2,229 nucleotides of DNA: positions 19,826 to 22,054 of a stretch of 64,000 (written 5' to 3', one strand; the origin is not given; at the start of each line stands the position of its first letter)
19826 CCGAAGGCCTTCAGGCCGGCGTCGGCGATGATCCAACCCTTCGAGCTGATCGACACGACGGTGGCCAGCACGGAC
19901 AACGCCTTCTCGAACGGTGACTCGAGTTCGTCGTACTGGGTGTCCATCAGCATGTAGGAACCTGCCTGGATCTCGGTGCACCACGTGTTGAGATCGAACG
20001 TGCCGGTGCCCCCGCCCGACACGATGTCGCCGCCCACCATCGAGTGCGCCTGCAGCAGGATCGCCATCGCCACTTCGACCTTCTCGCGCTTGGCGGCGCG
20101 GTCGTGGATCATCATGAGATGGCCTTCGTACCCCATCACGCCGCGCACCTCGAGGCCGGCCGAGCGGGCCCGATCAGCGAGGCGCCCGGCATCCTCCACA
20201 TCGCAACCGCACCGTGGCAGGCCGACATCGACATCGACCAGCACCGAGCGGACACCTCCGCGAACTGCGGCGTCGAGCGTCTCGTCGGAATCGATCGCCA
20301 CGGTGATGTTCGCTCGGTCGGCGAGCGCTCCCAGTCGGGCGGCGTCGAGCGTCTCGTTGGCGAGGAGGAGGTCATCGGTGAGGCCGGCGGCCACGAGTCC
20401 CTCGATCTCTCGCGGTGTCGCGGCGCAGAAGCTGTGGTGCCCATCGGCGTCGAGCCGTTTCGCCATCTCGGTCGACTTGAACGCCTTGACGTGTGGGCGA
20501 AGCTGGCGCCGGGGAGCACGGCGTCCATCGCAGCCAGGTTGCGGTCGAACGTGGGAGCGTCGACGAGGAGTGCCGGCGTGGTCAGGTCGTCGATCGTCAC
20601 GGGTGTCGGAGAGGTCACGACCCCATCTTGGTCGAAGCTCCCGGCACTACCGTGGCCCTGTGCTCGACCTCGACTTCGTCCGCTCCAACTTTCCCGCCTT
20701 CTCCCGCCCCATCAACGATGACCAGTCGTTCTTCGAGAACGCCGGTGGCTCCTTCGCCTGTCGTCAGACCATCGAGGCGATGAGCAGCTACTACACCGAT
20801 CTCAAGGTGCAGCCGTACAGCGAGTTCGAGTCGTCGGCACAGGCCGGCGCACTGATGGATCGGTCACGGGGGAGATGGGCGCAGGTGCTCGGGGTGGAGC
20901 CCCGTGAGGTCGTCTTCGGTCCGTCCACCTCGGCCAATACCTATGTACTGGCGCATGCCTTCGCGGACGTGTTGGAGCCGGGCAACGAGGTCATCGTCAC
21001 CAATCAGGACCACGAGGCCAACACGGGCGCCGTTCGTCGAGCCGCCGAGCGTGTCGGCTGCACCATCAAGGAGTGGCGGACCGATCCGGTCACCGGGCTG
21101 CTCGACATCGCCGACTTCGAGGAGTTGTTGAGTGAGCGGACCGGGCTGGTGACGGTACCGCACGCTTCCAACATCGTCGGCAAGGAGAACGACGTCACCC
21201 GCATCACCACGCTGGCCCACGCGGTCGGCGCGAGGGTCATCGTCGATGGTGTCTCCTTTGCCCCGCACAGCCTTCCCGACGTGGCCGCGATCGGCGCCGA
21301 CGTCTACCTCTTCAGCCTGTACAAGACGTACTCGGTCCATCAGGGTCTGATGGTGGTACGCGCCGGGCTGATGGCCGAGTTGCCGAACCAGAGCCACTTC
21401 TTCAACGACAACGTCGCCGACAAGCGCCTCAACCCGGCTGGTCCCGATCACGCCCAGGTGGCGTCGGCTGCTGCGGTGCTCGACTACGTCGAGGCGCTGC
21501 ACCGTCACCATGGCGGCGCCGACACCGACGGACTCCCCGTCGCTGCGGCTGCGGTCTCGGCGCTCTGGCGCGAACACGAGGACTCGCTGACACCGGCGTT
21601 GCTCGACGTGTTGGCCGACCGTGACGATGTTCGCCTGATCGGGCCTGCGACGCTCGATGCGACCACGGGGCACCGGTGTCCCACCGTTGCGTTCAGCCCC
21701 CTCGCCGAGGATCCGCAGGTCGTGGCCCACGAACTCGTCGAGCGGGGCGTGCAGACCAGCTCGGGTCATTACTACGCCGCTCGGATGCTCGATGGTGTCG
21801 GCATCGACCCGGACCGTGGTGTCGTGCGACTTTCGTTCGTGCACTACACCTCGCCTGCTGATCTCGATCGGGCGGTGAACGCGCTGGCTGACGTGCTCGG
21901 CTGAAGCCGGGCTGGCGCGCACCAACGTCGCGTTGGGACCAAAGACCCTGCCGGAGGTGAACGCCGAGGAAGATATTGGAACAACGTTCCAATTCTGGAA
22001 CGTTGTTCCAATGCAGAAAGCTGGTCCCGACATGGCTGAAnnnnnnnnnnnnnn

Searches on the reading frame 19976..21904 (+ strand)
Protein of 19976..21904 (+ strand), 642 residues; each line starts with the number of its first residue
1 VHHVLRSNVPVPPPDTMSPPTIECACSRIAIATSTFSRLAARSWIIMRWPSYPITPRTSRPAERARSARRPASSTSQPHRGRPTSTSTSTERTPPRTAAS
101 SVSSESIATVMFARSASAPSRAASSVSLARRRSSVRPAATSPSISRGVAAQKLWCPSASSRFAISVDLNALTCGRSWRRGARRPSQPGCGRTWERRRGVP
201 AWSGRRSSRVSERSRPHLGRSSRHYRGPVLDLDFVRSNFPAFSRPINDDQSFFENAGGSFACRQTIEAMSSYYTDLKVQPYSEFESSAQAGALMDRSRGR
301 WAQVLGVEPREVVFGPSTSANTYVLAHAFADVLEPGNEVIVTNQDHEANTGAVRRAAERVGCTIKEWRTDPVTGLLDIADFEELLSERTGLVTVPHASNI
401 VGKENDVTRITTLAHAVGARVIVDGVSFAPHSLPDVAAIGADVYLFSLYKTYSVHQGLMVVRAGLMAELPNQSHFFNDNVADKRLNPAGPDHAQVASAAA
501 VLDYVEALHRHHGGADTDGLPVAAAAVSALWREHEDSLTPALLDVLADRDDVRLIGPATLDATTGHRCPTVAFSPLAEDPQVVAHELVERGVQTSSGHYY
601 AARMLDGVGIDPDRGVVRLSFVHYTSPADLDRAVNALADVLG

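Call 6: search_protein_families(library=pfam, proteins=[window:19976-21904:+])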
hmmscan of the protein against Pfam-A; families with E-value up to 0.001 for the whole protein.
window:19976-21904:+ (642 aa): 2 families
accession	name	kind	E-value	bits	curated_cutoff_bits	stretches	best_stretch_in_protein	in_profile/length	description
PF00266.25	Aminotran_5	-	1.1e-45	156.6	21.5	2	252-454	2-205/371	Aminotransferase class-V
PF01053.26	Cys_Met_Meta_PP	-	3.7e-08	32.8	27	1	326-459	81-207/381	Cys/Met metabolism PLP-dependent enzyme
